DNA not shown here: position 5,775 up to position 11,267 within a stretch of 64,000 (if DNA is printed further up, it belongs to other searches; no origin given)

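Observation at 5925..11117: valS reading frame does not terminate: ValRS fused in frame to a novel 14-aa repeat array and about 17 TPRs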

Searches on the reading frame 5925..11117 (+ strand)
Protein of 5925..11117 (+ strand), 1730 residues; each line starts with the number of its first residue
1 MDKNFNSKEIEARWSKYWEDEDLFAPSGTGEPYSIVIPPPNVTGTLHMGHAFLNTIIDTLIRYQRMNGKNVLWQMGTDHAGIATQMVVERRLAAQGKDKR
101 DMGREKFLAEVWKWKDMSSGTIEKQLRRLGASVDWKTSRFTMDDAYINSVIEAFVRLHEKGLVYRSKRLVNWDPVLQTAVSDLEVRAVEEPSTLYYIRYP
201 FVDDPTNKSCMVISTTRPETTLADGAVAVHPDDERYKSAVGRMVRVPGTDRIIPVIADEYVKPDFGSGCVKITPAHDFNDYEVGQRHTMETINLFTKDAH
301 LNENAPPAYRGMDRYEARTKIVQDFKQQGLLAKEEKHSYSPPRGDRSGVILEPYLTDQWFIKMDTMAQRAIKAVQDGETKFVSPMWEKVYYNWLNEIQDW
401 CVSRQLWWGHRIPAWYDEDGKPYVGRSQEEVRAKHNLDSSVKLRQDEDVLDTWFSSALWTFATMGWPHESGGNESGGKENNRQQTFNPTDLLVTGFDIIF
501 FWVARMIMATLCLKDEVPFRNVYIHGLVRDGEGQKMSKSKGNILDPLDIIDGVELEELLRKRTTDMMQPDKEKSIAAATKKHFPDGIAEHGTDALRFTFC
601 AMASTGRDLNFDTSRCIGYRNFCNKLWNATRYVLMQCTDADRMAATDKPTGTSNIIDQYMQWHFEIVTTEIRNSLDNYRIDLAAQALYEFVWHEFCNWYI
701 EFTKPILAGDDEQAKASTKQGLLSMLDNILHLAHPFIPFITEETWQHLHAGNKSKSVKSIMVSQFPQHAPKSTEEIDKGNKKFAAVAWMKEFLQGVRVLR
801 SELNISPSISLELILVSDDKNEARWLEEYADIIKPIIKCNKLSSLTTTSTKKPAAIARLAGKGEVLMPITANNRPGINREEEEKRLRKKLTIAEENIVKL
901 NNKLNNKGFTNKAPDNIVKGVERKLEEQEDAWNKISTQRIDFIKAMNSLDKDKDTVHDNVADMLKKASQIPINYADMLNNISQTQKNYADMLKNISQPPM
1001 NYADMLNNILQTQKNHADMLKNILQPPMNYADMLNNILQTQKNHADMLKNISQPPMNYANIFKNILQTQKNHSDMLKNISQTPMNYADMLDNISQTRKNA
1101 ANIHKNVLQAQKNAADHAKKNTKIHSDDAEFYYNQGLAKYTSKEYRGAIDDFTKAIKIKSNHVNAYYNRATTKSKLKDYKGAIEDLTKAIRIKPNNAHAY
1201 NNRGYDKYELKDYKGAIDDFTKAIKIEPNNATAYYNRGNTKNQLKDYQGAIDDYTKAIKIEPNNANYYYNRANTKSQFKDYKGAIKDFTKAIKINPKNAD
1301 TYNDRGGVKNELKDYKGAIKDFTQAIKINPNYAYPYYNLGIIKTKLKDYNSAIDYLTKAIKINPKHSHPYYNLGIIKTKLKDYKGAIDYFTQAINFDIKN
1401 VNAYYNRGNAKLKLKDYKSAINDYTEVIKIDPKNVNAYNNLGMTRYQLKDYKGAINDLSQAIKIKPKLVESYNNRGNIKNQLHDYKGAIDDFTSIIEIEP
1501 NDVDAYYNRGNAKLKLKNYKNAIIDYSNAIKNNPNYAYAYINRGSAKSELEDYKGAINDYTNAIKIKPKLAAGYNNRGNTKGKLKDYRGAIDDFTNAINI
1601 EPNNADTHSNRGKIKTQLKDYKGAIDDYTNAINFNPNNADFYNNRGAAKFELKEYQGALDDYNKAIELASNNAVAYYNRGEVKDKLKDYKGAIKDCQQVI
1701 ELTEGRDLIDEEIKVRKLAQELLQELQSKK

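Call 3: search_protein_families(library=pfam, proteins=[window:5925-11117:+], max_evalue=0.01)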
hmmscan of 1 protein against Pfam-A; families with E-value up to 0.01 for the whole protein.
window:5925-11117:+ (1730 aa): 30 families (the best 25 are shown)
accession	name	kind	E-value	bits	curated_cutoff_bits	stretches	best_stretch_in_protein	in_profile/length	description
PF00133.28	tRNA-synt_1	-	2.1e-139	465.3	22.7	1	14-612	2-414/414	tRNA synthetases class I (I, L, M and V)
PF00515.34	TPR_1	-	4.3e-133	428.7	27.8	17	1231-1264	1-34/34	Tetratricopeptide repeat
PF13414.12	TPR_11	-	4.9e-101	330.6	26.8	15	1612-1652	1-41/42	TPR repeat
PF07719.23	TPR_2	-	1.7e-100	321.4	27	14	1402-1434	2-34/34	Tetratricopeptide repeat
PF13181.12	TPR_8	-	9.4e-87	278.3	25.7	12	1402-1434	2-34/34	Tetratricopeptide repeat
PF13431.12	TPR_17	-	2e-72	233.9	24.4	9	1220-1251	2-33/34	Tetratricopeptide repeat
PF13424.12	TPR_12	-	7.8e-51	170.6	30.1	7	1336-1396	6-74/77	Tetratricopeptide repeat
PF13371.12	TPR_9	-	1.8e-45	153.3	35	1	1413-1467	7-61/73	Tetratricopeptide repeat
PF13432.12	TPR_16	-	6.6e-40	135.6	32.7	3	1405-1466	1-62/65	Tetratricopeptide repeat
PF14559.12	TPR_19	-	1e-38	131.9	25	4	1312-1368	4-59/68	Tetratricopeptide repeat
PF08264.19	Anticodon_1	-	5.5e-34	117.6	25.1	1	657-814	1-147/148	Anticodon-binding domain of tRNA ligase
PF13428.12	TPR_14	-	5.4e-23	79.6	23.5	0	1402-1442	2-42/44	Tetratricopeptide repeat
PF13374.12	TPR_10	-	2e-22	78.9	27.5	0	1436-1464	3-31/42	Tetratricopeptide repeat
PF23914.1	TPR_CcmH_CycH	-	2.5e-22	79.9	42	5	1363-1463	46-149/158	Cytochrome c-type biogenesis protein H TPR domain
PF13174.12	TPR_6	-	1.7e-17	63.2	26.3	0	1504-1535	1-32/33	Tetratricopeptide repeat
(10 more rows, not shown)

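Call 6: find_encoding_contigs(protein=window:5925-11117:+, flank=3000, max_places=6)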
Protein window:5925-11117:+ (1730 aa): no gene with exactly this product is on record in the collection.

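Call 7: find_homologous_proteins(query=window:5925-11117:+, max_evalue=1e-10)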
Query window:5925-11117:+ (1730 aa): 8000 proteins with E <= 1e-10 among 8000 candidates; the best 120 are listed.
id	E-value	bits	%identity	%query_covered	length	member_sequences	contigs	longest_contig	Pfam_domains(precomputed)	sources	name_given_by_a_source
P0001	0.0e+0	3995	100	100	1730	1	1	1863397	PF09334.18,PF13414.13,PF00133.29,PF13374.13,PF08264.20,PF00515.35,PF13424.13,PF14561.13,PF07719.24,PF13174.13,PF25063.1,PF13431.13,PF23914.2,PF10458.15,PF13428.13,PF14559.13,PF25575.1,PF10516.16,PF13371.13,PF12895.14,PF21033.5,PF13432.13,PF13181.13,PF01239.29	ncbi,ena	-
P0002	0.0e+0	3519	79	100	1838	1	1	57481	PF13431.13,PF09334.18,PF23914.2,PF13414.13,PF00133.29,PF10458.15,PF13428.13,PF13374.13,PF14559.13,PF25575.1,PF10516.16,PF08264.20,PF13371.13,PF00515.35,PF12895.14,PF13424.13,PF13432.13,PF13181.13,PF01239.29,PF14561.13,PF07719.24,PF13174.13,PF23952.2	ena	-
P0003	0.0e+0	2883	66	98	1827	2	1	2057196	PF03704.24,PF09334.18,PF13414.13,PF00133.29,PF13374.13,PF08264.20,PF00515.35,PF04212.25,PF13424.13,PF14561.13,PF07719.24,PF13174.13,PF14853.13,PF13431.13,PF23914.2,PF10458.15,PF13428.13,PF14559.13,PF25575.1,PF10516.16,PF13371.13,PF05008.22,PF12895.14,PF21033.5,PF13432.13,PF13181.13,PF01239.29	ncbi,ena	-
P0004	0.0e+0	2716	71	88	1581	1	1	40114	PF09334.18,PF13414.13,PF00133.29,PF13374.13,PF24575.2,PF08264.20,PF09177.16,PF00515.35,PF13424.13,PF14561.13,PF07719.24,PF13174.13,PF13431.13,PF23914.2,PF10458.15,PF13428.13,PF14559.13,PF25575.1,PF10516.16,PF13371.13,PF12895.14,PF21033.5,PF13432.13,PF13181.13,PF01239.29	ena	-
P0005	0.0e+0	2704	72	89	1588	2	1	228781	PF09334.18,PF13414.13,PF00133.29,PF13374.13,PF24575.2,PF08264.20,PF00515.35,PF13424.13,PF14561.13,PF07719.24,PF13174.13,PF25063.1,PF13431.13,PF23914.2,PF10458.15,PF13428.13,PF14559.13,PF25575.1,PF10516.16,PF13371.13,PF12895.14,PF21033.5,PF13432.13,PF13181.13,PF01239.29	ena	-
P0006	0.0e+0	1857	82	54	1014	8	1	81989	PF09334.18,PF08264.20,PF00133.29,PF10458.15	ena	-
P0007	0.0e+0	1855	84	54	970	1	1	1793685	PF09334.18,PF08264.20,PF00133.29,PF10458.15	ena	-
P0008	0.0e+0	1513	67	54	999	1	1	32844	PF09334.18,PF08264.20,PF00133.29,PF10458.15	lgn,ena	-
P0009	0.0e+0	1428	64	54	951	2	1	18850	PF09334.18,PF08264.20,PF13603.13,PF00133.29,PF10458.15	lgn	-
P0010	0.0e+0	1411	65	54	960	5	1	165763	PF09334.18,PF08264.20,PF13603.13,PF00133.29,PF10458.15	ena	-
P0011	0.0e+0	1284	-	-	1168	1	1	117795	PF09334.18,PF08264.20,PF13603.13,PF00133.29,PF10458.15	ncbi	-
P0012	0.0e+0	1223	58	53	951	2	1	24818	PF09334.18,PF08264.20,PF13603.13,PF00133.29,PF10458.15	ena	-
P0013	0.0e+0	1105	53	53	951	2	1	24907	PF09334.18,PF08264.20,PF13603.13,PF00133.29,PF10458.15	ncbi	-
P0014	0.0e+0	1104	52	54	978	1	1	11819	PF09334.18,PF08264.20,PF13603.13,PF00133.29,PF10458.15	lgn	-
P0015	0.0e+0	1085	52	54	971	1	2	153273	PF09334.18,PF08264.20,PF13603.13,PF00133.29,PF10458.15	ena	-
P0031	0.0e+0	1070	51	54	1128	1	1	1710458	PF09334.18,PF08264.20,PF13603.13,PF00133.29,PF10458.15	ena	-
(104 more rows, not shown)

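Call 11: find_encoding_contigs(protein=P0001, flank=2000, max_places=3)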
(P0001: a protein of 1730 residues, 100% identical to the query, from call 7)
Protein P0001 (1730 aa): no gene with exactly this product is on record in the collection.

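Call 12: find_encoding_contigs(protein=P0003, flank=10000, max_places=3)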
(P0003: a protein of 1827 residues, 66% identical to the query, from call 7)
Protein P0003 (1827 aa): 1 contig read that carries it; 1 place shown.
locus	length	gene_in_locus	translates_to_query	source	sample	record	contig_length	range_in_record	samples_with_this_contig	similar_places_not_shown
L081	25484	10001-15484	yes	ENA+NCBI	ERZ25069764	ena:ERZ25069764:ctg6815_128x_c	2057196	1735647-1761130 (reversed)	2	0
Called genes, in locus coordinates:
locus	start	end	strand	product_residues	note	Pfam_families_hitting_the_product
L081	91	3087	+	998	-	PF00028:Cadherin (weak), PF23592:Cadherin_CELSR2_9th (faint), PF17963:Big_9 (weak), PF00028:Cadherin (weak)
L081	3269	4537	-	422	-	PF07690:MFS_1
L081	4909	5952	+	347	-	PF00535:Glycos_transf_2, PF10111:Glyco_tranf_2_2 (faint), PF13641:Glyco_tranf_2_3 (weak)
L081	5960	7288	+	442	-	-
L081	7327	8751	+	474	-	PF00330:Aconitase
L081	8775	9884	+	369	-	PF00535:Glycos_transf_2, PF04138:GtrA_DPMS_TM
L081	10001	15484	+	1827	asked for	PF00133:tRNA-synt_1, PF08264:Anticodon_1, PF10458:Val_tRNA-synt_C, PF00515:TPR_1, PF13414:TPR_11, PF00515:TPR_1, PF13414:TPR_11, PF00515:TPR_1, +36 more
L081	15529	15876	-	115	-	-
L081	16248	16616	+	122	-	-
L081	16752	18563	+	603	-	PF03235:GmrSD_N, PF07510:GmrSD_C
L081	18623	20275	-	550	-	PF00580:UvrD-helicase, PF13086:AAA_11 (weak), PF13245:AAA_19, PF01443:Viral_helicase1 (faint), PF00580:UvrD-helicase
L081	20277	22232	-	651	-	PF13175:AAA_15, PF13304:AAA_21 (weak), PF20469:OLD-like_TOPRIM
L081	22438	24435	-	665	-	PF08867:FRG, PF00515:TPR_1 (faint), PF07719:TPR_2 (faint), PF13181:TPR_8 (faint), PF13414:TPR_11 (faint), PF13424:TPR_12 (faint), PF13431:TPR_17 (faint), PF13432:TPR_16 (faint)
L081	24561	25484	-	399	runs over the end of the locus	PF01738:DLH (weak)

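Call 13: find_encoding_contigs(protein=P0007, flank=10000, max_places=3)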
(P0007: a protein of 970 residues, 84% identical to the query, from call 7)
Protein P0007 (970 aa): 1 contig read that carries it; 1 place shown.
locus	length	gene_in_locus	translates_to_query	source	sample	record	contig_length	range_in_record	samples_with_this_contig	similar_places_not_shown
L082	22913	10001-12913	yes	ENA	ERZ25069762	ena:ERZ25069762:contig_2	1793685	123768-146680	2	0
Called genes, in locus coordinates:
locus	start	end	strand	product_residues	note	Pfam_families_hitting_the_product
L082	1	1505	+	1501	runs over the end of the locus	PF00028:Cadherin (weak), PF25374:Cadherin_FAT4_N (faint), PF07581:Glug (faint), PF00028:Cadherin (weak)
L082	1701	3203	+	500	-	PF07581:Glug (faint)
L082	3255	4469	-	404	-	PF07690:MFS_1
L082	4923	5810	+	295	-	PF00535:Glycos_transf_2, PF10111:Glyco_tranf_2_2, PF13641:Glyco_tranf_2_3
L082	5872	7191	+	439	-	PF03969:AFG1_ATPase, PF13191:AAA_16 (faint)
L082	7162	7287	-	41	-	-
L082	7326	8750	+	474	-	PF00330:Aconitase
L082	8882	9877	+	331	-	PF00535:Glycos_transf_2, PF04138:GtrA_DPMS_TM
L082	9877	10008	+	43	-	-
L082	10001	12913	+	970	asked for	PF00133:tRNA-synt_1, PF09334:tRNA-synt_1g (weak), PF08264:Anticodon_1, PF10458:Val_tRNA-synt_C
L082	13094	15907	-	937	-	-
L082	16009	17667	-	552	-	PF00580:UvrD-helicase, PF13086:AAA_11 (faint), PF13245:AAA_19, PF01443:Viral_helicase1 (faint), PF00580:UvrD-helicase, PF13538:UvrD_C_2 (faint)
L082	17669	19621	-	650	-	PF13175:AAA_15, PF13304:AAA_21, PF20469:OLD-like_TOPRIM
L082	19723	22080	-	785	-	PF13588:HSDR_N_2, PF02384:N6_Mtase, PF01170:UPF0020, PF07669:Eco57I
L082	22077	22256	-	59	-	-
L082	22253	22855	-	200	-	PF12760:Zn_ribbon_IS1595 (faint)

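Call 14: find_encoding_contigs(protein=P0002, flank=10000, max_places=3)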
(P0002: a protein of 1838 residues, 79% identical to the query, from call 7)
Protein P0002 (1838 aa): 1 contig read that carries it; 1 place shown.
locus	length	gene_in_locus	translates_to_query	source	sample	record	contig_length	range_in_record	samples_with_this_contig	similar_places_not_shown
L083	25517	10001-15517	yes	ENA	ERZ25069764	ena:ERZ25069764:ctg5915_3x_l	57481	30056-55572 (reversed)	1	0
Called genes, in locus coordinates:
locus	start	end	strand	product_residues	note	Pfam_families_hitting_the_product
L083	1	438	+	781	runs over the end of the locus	?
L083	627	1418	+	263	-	PF07581:Glug (faint)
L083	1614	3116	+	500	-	PF07581:Glug (faint)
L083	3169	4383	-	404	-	PF07690:MFS_1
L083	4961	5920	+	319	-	PF00535:Glycos_transf_2, PF10111:Glyco_tranf_2_2 (faint)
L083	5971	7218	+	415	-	PF03969:AFG1_ATPase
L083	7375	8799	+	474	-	PF00330:Aconitase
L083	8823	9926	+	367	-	PF00535:Glycos_transf_2, PF04138:GtrA_DPMS_TM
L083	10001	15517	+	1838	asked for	PF00133:tRNA-synt_1, PF08264:Anticodon_1, PF10458:Val_tRNA-synt_C, PF00515:TPR_1, PF00515:TPR_1, PF13414:TPR_11, PF00515:TPR_1, PF13414:TPR_11, +34 more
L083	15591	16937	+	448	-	PF07693:KAP_NTPase (faint)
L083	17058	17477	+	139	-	-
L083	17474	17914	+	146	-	-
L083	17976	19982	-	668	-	PF08867:FRG, PF07719:TPR_2 (faint), PF13371:TPR_9 (faint), PF00515:TPR_1 (faint), PF13181:TPR_8 (faint), PF13424:TPR_12 (faint), PF13431:TPR_17 (faint), PF13414:TPR_11 (weak)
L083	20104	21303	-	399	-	PF01738:DLH (weak)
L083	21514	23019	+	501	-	-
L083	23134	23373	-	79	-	-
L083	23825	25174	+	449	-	-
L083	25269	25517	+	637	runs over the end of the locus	PF12564:TypeIII_RM_meth, PF01555:N6_N4_Mtase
